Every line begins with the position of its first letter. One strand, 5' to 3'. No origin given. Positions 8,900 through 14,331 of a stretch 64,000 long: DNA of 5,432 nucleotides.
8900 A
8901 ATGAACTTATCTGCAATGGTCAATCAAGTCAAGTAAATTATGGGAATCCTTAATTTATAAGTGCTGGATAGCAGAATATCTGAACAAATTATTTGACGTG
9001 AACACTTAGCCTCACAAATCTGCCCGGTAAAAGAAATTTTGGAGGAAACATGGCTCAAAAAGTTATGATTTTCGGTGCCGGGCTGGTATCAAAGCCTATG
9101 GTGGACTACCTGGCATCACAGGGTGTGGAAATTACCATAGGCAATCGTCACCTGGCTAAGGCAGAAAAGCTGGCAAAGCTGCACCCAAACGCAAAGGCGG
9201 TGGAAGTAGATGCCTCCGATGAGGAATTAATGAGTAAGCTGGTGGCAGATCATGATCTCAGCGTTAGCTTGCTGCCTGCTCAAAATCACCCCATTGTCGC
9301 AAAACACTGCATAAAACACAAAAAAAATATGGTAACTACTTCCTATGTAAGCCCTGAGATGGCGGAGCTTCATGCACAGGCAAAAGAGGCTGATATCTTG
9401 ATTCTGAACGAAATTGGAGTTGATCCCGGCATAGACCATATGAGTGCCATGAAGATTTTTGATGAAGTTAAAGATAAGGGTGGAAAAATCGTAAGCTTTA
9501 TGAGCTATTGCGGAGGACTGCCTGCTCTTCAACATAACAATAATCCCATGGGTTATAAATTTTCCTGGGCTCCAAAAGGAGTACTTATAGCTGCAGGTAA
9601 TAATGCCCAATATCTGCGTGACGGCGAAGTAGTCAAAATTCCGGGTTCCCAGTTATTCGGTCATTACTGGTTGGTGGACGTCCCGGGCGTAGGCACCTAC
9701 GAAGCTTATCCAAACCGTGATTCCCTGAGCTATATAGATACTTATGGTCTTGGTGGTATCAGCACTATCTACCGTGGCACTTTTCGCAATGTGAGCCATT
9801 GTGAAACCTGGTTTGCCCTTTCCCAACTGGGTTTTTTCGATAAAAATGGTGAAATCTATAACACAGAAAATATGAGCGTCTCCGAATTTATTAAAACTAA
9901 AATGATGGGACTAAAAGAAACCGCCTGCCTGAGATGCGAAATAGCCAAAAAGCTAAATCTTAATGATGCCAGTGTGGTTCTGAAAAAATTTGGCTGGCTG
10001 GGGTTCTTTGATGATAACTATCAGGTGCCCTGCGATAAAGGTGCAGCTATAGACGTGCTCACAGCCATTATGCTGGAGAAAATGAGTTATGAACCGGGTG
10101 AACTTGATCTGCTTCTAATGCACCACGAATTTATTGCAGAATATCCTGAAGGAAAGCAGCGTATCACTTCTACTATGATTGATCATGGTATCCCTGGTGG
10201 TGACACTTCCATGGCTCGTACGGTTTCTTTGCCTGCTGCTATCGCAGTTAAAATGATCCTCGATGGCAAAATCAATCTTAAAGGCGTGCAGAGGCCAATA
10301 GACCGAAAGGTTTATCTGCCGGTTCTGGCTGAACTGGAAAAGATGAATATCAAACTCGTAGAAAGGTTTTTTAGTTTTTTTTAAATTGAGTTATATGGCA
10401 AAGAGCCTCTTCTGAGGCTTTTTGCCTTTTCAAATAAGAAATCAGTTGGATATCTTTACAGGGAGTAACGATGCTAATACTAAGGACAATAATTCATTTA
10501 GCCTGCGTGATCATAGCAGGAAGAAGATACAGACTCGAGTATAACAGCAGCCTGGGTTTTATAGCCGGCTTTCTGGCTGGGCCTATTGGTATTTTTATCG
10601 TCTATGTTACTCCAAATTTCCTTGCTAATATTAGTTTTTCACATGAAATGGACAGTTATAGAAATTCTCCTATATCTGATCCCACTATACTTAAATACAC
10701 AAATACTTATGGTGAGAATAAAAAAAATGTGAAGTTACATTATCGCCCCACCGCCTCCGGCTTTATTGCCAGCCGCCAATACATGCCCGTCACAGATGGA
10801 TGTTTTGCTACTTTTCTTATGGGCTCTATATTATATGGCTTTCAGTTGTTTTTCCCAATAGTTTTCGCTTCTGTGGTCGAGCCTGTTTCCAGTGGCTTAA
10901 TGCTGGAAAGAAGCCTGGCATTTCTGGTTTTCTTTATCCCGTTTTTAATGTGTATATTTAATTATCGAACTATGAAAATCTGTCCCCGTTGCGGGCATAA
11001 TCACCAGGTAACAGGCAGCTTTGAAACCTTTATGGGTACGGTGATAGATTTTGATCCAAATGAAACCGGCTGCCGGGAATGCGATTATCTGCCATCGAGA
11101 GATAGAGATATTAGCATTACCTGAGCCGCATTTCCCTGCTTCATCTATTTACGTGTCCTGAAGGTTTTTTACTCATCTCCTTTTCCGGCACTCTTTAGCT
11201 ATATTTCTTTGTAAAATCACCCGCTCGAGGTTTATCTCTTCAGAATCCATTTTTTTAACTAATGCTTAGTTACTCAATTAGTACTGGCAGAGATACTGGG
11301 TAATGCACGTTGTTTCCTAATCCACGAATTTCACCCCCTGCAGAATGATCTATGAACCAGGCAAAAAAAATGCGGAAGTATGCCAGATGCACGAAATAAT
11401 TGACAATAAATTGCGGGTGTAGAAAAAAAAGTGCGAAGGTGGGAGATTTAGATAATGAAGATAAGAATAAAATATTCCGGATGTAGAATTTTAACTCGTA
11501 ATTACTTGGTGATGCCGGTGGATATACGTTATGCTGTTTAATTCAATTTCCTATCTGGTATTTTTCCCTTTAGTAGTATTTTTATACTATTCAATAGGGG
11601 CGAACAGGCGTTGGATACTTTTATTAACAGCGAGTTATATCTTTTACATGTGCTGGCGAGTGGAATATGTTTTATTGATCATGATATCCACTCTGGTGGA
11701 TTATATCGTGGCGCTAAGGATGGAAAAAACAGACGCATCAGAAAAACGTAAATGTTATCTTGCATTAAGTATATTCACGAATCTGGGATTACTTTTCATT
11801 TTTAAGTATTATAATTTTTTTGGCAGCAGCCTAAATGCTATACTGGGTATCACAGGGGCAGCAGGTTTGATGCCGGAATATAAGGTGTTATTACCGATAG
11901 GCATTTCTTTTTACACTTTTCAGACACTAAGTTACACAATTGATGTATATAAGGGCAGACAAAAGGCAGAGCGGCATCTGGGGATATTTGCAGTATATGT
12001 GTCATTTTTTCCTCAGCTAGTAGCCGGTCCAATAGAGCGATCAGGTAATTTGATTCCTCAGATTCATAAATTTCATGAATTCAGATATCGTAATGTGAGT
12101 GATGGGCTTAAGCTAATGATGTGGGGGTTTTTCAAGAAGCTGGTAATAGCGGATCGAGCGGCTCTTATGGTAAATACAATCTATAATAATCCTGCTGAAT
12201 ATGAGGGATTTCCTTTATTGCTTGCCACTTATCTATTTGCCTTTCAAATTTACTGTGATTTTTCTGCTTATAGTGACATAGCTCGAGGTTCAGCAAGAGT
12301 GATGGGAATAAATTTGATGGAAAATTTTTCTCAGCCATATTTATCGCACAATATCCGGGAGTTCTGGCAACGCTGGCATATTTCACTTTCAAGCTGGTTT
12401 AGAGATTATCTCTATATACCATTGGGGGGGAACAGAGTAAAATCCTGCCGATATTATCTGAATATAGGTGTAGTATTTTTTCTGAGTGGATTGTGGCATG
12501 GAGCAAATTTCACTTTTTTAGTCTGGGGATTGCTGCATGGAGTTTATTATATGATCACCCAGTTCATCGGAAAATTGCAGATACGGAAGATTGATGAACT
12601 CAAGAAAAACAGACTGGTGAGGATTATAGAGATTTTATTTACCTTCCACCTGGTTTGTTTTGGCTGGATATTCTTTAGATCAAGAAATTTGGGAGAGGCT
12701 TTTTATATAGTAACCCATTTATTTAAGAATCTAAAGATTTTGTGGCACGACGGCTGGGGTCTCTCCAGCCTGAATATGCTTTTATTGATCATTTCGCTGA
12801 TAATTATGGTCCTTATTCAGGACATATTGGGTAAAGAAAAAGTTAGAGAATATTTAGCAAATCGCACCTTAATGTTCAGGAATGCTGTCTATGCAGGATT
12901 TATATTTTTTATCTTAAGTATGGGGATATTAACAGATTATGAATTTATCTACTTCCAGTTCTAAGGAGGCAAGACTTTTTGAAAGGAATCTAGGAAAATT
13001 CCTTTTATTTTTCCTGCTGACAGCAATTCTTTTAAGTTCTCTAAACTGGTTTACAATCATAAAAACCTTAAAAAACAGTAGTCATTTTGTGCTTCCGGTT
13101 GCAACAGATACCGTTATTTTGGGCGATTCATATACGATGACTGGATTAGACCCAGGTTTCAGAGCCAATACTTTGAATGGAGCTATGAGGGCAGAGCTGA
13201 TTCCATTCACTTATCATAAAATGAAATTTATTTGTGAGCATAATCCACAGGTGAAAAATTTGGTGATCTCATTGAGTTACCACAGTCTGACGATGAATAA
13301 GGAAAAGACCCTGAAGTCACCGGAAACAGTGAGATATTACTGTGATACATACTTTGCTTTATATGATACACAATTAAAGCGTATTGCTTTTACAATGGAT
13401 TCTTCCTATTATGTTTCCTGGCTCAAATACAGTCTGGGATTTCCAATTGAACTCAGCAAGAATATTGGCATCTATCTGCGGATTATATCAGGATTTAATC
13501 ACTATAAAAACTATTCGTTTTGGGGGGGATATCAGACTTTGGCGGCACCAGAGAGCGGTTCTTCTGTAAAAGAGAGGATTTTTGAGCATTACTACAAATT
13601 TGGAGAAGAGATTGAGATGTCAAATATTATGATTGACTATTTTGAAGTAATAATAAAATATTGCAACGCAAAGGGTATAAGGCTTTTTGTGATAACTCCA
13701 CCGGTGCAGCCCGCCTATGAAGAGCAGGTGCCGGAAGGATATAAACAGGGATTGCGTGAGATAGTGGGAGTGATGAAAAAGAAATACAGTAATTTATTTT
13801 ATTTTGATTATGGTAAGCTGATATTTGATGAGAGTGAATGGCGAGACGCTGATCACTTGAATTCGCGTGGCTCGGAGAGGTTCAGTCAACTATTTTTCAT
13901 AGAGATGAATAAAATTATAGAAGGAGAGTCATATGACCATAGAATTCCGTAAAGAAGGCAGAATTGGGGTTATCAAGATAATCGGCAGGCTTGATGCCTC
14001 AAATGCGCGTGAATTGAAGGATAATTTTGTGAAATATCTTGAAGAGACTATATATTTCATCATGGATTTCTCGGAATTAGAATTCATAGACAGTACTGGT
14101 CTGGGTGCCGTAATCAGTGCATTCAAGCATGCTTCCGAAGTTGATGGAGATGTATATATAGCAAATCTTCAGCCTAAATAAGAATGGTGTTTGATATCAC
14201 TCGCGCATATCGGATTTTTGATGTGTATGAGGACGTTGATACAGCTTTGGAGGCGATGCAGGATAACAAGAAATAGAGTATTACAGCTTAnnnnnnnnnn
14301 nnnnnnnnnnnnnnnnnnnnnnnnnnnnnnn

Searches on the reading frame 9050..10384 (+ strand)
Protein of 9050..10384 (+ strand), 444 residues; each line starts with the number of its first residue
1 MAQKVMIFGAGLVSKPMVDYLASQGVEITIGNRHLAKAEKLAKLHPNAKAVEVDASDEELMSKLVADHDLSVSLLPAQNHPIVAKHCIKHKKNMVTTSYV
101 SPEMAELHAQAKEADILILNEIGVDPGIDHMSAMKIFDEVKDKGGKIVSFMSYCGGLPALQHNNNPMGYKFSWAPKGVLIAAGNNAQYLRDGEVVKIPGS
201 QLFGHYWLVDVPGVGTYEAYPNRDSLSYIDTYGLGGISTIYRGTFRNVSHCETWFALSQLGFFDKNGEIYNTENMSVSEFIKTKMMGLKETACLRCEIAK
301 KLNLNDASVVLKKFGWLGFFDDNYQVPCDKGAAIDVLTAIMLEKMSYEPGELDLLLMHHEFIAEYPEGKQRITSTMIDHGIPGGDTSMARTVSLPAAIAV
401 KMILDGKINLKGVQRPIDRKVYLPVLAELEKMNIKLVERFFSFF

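Call 7: search_protein_families(library=pfam, proteins=[window:9050-10384:+], max_evalue=0.001)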
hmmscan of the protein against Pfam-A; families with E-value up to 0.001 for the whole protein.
window:9050-10384:+ (444 aa): 5 families
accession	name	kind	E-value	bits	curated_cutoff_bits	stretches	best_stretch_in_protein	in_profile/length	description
PF16653.10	Sacchrp_dh_C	-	2.3e-79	267.7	31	1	123-432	1-263/265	Saccharopine dehydrogenase C-terminal domain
PF03435.24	Sacchrp_dh_NADP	-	4.5e-23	82.4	25.1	1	5-118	1-128/129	Saccharopine dehydrogenase NADP binding domain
PF01488.26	Shikimate_DH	-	3.2e-08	34.2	24.3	1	3-90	13-97/138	Shikimate / quinate 5-dehydrogenase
PF13460.12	NAD_binding_10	-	9.2e-05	22.8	27.2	1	10-80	3-73/184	NAD(P)H-binding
PF01262.27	AlaDh_PNT_C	-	0.00062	19.7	23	0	3-82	29-109/214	Alanine dehydrogenase/PNT, C-terminal domain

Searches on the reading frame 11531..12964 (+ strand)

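Call 7: search_protein_families(library=pfam, proteins=[window:11531-12964:+], max_evalue=0.001)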
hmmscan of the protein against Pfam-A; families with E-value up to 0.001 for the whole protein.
window:11531-12964:+ (477 aa): 2 families
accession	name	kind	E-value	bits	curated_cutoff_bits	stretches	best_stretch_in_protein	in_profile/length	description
PF03062.24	MBOAT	-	8.6e-21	75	27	1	153-381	84-331/337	MBOAT, membrane-bound O-acyltransferase family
PF13813.11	MBOAT_2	-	6.3e-06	26.8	25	1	265-326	4-67/85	Membrane bound O-acyl transferase family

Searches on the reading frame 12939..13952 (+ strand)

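Call 7: search_protein_families(library=pfam, proteins=[window:12939-13952:+], max_evalue=0.001)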
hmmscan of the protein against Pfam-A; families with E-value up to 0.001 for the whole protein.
window:12939-13952:+ (337 aa): 0 families

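Call 40: search_protein_families(library=ncbifam, proteins=[window:12939-13952:+], max_evalue=0.1)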
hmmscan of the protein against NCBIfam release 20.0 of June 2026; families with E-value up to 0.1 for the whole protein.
window:12939-13952:+ (337 aa): 1 family
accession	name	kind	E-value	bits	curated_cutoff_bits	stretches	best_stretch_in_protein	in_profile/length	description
TIGR02171.1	Fb_sc_TIGR02171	subfamily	1e-05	23.8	544.35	1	57-316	654-901/912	TIGR02171 family lipoprotein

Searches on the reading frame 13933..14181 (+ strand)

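Call 7: search_protein_families(library=pfam, proteins=[window:13933-14181:+], max_evalue=0.001)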
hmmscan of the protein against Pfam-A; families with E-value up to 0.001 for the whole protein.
window:13933-14181:+ (82 aa): 2 families
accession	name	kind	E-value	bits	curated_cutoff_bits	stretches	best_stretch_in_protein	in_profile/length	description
PF01740.26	STAS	-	2e-15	56.9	22.6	1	3-81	2-82/106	STAS domain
PF13466.11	STAS_2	-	3.3e-07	30.8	29.2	1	15-81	2-68/80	STAS domain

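Call 40: search_protein_families(library=ncbifam, proteins=[window:13933-14181:+], max_evalue=0.1)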
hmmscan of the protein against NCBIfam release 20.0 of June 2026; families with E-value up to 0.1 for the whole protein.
window:13933-14181:+ (82 aa): 5 families
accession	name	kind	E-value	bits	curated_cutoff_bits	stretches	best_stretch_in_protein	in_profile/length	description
TIGR00377.1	ant_ant_sig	superfamily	6.4e-14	51.7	53.45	1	1-81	3-85/108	anti-sigma factor antagonist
TIGR02886.1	spore_II_AA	equivalog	1.6e-12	47.4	114.75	1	4-81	2-81/106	anti-sigma F factor antagonist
NF008660.1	PRK11660.1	equivalog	0.0039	15.6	614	1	10-81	464-534/572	C4-dicarboxylic acid transporter DauA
NF052652.1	YtvA_fam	equivalog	0.018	14.6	250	1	10-72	144-207/243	YtvA family blue-light photoreceptor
NF033618.0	mlaB_1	equivalog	0.056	13.9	90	1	13-69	11-65/94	lipid asymmetry maintenance protein MlaB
